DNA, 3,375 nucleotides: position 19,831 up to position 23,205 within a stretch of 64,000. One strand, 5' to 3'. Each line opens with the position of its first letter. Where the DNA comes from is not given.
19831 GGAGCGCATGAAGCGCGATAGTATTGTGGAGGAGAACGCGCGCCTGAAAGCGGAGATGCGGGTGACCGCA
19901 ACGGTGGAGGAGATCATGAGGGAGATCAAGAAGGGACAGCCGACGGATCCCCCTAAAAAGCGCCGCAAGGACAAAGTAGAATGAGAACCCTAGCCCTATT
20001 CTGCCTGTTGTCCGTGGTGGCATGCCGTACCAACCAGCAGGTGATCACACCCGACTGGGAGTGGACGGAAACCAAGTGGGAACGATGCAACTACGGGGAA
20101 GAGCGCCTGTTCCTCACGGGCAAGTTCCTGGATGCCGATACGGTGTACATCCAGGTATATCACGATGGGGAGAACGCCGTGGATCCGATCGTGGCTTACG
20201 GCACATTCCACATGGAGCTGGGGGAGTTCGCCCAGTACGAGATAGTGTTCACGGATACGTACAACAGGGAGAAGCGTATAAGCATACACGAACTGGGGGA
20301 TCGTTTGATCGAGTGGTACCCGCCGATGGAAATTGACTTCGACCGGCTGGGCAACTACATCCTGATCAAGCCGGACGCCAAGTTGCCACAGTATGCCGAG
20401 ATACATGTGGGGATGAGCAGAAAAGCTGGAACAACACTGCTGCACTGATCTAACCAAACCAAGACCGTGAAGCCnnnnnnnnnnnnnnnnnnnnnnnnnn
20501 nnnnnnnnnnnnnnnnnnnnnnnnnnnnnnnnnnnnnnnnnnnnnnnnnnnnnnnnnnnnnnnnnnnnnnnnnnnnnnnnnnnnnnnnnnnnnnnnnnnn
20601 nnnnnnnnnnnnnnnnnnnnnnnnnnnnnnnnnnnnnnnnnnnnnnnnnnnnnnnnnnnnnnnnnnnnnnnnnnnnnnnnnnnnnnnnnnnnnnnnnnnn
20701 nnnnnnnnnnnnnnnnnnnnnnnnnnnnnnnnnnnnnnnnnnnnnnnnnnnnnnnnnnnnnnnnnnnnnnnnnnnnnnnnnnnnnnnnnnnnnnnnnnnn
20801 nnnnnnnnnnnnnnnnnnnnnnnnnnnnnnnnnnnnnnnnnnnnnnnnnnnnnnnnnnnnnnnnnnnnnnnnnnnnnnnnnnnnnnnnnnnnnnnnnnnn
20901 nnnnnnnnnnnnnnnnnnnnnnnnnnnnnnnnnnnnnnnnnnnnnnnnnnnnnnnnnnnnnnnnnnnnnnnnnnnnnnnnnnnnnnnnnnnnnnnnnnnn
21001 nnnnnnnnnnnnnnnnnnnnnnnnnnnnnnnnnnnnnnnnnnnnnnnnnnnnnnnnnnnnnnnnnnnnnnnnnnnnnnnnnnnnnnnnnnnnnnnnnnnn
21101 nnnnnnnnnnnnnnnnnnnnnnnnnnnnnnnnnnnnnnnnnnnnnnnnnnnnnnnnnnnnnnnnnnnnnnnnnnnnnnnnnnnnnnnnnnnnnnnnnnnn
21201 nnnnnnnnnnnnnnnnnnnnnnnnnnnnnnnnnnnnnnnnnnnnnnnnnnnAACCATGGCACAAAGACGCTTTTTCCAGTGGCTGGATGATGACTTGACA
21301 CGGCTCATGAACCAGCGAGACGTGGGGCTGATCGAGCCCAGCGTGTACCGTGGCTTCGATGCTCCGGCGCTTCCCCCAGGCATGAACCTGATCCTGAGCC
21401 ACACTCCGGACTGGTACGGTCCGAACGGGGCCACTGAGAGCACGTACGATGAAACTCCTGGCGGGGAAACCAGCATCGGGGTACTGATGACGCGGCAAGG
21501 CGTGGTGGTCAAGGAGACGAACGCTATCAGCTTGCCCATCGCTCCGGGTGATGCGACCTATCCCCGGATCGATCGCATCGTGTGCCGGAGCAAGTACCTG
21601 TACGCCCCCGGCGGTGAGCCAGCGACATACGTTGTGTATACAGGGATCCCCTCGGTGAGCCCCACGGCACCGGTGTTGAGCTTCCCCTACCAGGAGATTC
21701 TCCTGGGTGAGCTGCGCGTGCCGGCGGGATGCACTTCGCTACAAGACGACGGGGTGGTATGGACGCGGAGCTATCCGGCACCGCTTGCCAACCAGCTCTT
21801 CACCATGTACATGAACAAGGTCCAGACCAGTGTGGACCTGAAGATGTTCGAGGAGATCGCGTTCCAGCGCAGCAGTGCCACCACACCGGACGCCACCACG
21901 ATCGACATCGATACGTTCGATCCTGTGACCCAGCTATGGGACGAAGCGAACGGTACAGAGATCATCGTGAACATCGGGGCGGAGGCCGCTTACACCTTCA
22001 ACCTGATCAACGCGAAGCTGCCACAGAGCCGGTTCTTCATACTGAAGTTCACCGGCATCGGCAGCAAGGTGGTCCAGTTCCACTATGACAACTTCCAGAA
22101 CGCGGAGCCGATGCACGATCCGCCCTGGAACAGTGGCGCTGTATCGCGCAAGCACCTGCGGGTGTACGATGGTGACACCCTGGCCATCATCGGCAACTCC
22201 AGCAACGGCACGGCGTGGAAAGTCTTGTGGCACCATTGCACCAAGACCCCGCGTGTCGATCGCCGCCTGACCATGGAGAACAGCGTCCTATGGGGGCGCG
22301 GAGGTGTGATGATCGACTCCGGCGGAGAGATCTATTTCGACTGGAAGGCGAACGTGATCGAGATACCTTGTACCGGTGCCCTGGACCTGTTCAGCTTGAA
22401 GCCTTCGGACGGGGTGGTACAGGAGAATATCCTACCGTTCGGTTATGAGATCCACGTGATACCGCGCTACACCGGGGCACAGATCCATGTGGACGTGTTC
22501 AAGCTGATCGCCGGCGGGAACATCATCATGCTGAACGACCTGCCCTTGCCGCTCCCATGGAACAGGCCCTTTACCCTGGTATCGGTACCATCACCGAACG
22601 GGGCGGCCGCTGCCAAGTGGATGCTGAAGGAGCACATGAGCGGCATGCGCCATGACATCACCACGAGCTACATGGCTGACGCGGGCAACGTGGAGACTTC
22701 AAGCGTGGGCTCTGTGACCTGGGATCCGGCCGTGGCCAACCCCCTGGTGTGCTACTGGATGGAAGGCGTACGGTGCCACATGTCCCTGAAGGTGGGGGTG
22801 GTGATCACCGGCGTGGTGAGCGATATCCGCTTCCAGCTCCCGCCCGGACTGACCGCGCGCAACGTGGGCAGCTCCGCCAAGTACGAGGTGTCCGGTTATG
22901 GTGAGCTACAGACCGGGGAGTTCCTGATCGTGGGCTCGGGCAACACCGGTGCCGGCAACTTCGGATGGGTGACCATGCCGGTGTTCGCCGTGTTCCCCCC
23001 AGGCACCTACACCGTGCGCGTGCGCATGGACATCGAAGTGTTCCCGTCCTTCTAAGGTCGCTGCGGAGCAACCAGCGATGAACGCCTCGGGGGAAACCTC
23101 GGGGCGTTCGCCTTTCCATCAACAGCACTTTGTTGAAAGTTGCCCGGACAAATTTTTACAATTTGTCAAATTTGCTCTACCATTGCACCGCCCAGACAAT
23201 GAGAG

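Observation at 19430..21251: Three non-structural-looking genes, including a PP2C/SpoIIE phosphatase, embedded in the baseplate-fiber operon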

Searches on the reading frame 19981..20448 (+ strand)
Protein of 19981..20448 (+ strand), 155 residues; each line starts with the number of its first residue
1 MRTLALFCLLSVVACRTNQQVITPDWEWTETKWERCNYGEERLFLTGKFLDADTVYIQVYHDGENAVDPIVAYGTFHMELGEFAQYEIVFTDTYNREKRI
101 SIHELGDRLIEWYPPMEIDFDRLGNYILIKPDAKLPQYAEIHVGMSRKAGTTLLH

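Call 3: search_protein_families(library=pfam, proteins=[window:19981-20448:+], max_evalue=0.1)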
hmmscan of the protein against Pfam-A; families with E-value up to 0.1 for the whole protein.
window:19981-20448:+ (155 aa): 0 families

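Call 4: search_protein_families(library=phrogs, proteins=[window:19981-20448:+], max_evalue=0.01)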
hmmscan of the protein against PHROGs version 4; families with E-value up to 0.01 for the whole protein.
window:19981-20448:+ (155 aa): 0 families

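Call 40: search_protein_families(library=padloc, proteins=[window:19981-20448:+], max_evalue=0.01)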
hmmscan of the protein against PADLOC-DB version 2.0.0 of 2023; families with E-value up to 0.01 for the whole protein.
window:19981-20448:+ (155 aa): 0 families

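Call 41: search_protein_families(library=ncbifam, proteins=[window:19981-20448:+], max_evalue=0.01)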
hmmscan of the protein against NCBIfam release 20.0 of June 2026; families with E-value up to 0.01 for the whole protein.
window:19981-20448:+ (155 aa): 0 families

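Call 53: search_dna_similar(query=window:19981-20448:+, collection=phages, mode=protein, max_evalue=0.01, max_rows=15)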
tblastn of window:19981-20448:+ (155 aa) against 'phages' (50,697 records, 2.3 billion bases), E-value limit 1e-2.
No match.

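Call 55: find_homologous_proteins(query=window:19981-20448:+, max_evalue=0.01)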
Query window:19981-20448:+ (155 aa): 3 proteins with E <= 0.01 among 11 candidates.
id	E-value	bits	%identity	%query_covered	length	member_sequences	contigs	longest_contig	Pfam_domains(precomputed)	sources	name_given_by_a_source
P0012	2.1e-103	361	100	100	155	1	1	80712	-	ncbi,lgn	-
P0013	9.6e-52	193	65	81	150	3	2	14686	-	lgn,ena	-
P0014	3.3e-51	191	61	94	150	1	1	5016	-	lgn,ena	-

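Call 63: predict_structure(alignment_id=A2)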
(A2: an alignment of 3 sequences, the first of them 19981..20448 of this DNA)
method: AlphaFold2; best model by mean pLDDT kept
length: 155 residues; sequences in the alignment: 3
mean_pLDDT: 44.7   pTM: 0.36
mean pLDDT of the five models: 44.7, 37.0, 34.8, 34.4, 33.4
residues with pLDDT >= 90: 0; 70-90: 0; 50-70: 53; < 50: 102
segments of 3 or more residues with pLDDT < 50: 9-44, 64-79, 81-85, 104-116, 120-126, 132-139, 143-155
pLDDT, mean of each block of 10 residues (from residue 1): 53 38 27 31 49 51 46 45 51 59 46 46 47 45 43 31
secondary structure, 60 per line:
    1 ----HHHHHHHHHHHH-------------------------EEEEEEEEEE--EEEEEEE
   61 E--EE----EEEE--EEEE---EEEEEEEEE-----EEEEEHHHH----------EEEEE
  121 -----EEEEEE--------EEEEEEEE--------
elements in order: H5-16 E42-51 E54-61 E70-73 E76-79 E83-91 E97-101 H102-105 E116-120 E126-131 E140-147
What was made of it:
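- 19981..20448 (+): Gene 2 (ORF-B), 155 aa. A secreted beta-rich protein with a lipoprotein signal (LLSVVAC) in this phage only. The AF2 model is poor (pLDDT 45), with beta strands predicted after the N-terminal signal helix (call 63).
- Mature gene 2 is a beta-rich protein of about 140 aa, not a short Pro-rich o-spanin (call 63).
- Tried and rejected: The AF2 model was too poor (pLDDT 45) to search with (call 63).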

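Call 80: search_solved_structures(query=window:19981-20448:+, max_evalue=1)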
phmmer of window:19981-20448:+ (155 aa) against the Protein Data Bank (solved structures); distinct sequences matched with E-value up to 1: 8.
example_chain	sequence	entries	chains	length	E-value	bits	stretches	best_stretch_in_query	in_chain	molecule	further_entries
7p62_I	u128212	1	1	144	0.11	15.6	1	5-48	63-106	NADH-quinone oxidoreductase subunit I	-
7p69_I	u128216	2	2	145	0.11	15.6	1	5-48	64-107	NADH-quinone oxidoreductase subunit I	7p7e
7p61_I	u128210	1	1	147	0.11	15.6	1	5-48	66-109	NADH-quinone oxidoreductase subunit I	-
7p7k_I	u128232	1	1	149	0.11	15.6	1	5-48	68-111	NADH-quinone oxidoreductase subunit I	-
7awt_I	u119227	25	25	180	0.16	15.1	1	5-48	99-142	NADH-quinone oxidoreductase subunit I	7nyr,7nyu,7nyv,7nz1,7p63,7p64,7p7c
3w3a_A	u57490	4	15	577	0.29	14.2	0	33-81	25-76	V-type ATP synthase alpha chain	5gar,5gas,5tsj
3a5c_A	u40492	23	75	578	0.29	14.2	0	33-81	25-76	V-type ATP synthase alpha chain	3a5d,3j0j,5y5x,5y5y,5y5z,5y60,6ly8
7vai_A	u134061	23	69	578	0.29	14.2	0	33-81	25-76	V-type ATP synthase alpha chain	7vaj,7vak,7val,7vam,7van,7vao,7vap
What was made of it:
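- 19981..20448 (+): No family hits (calls 3, 4, 40, 41, 53, 55, 80).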

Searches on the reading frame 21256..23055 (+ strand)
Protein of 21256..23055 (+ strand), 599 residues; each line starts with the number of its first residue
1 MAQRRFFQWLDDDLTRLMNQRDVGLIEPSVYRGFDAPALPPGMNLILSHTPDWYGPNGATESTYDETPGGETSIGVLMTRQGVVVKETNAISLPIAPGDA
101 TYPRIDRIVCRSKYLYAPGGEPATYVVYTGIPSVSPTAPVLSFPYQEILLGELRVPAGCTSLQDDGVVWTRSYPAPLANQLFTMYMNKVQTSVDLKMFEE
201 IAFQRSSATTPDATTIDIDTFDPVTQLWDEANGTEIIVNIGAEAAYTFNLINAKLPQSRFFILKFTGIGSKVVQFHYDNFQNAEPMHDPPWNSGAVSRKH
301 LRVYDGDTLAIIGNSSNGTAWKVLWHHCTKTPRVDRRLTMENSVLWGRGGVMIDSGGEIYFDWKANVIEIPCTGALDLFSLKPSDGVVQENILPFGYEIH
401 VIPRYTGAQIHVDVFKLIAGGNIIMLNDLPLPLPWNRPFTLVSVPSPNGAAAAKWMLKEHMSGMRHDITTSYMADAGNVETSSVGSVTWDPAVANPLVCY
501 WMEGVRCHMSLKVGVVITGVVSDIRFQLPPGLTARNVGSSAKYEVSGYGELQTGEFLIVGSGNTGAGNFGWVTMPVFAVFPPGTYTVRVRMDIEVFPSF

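Call 3: search_protein_families(library=pfam, proteins=[window:21256-23055:+], max_evalue=0.1)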
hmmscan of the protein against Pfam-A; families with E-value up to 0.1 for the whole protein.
window:21256-23055:+ (599 aa): 1 family
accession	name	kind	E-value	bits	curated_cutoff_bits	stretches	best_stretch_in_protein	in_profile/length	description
PF05317.16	Thermopsin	-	0.021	14.7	25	1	338-411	107-179/256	Thermopsin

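Call 4: search_protein_families(library=phrogs, proteins=[window:21256-23055:+], max_evalue=0.01)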
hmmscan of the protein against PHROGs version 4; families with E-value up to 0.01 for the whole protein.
window:21256-23055:+ (599 aa): 3 families
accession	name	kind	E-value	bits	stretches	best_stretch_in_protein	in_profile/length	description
phrog_17342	-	unknown function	1.1e-07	32.5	1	80-173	67-159/326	-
phrog_3398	-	head and packaging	2.3e-07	31.5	1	88-171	83-166/359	virion structural protein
phrog_9534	-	head and packaging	1e-05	26.4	1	85-172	64-149/303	head protein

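Call 40: search_protein_families(library=padloc, proteins=[window:21256-23055:+], max_evalue=0.01)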
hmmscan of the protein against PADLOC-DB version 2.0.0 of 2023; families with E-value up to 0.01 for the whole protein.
window:21256-23055:+ (599 aa): 0 families

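Call 41: search_protein_families(library=ncbifam, proteins=[window:21256-23055:+], max_evalue=0.01)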
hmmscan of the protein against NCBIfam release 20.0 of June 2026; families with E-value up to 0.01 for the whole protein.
window:21256-23055:+ (599 aa): 0 families

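Call 51: search_dna_similar(query=window:21256-23055:+, collection=phages, mode=protein, max_evalue=0.001, max_rows=15)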
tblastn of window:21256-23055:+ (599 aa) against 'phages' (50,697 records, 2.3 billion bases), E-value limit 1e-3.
Records with a match: 3; places in all: 3; records where one place covers at least 80% of the query: 0.
Best place of each record, by identity: <60% 3.
By first word of the organism name: Faecalibacterium 2; Bacteriophage 1.
By host as written in the record: Faecalibacterium prausnitzii 2; - 1.
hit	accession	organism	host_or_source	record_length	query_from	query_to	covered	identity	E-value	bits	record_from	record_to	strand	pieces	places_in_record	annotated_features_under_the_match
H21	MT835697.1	Bacteriophage sp.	human fecal samples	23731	83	171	15%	34.1%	1e-4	51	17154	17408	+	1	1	record has no annotation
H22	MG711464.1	Faecalibacterium phage FP_Lugh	Faecalibacterium prausnitzii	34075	83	171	15%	34.1%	5e-4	49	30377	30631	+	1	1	putative tail fiber protein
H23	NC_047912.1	Faecalibacterium phage FP_Lugh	Faecalibacterium prausnitzii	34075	83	171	15%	34.1%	5e-4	49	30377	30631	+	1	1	head protein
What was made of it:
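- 21256..23055 (+): 599-aa fibre-like or virion protein that always follows the phosphatase gene in relatives. PHROG 'virion structural' and 'head protein' families match aa 80-173 at E about 1e-7 (call 4). tblastn matches a putative tail fibre of phage FP_Lugh at E 5e-4 (call 51).
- Checked: Residues 83-171 resemble a putative tail fibre protein of Faecalibacterium phage FP_Lugh at E 5e-4, and PHROG 'virion structural' families match at about 1e-7 (calls 4, 51).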

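Call 79: search_solved_structures(query=window:21256-23055:+, max_evalue=1)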
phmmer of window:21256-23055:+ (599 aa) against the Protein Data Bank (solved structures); distinct sequences matched with E-value up to 1: 0.
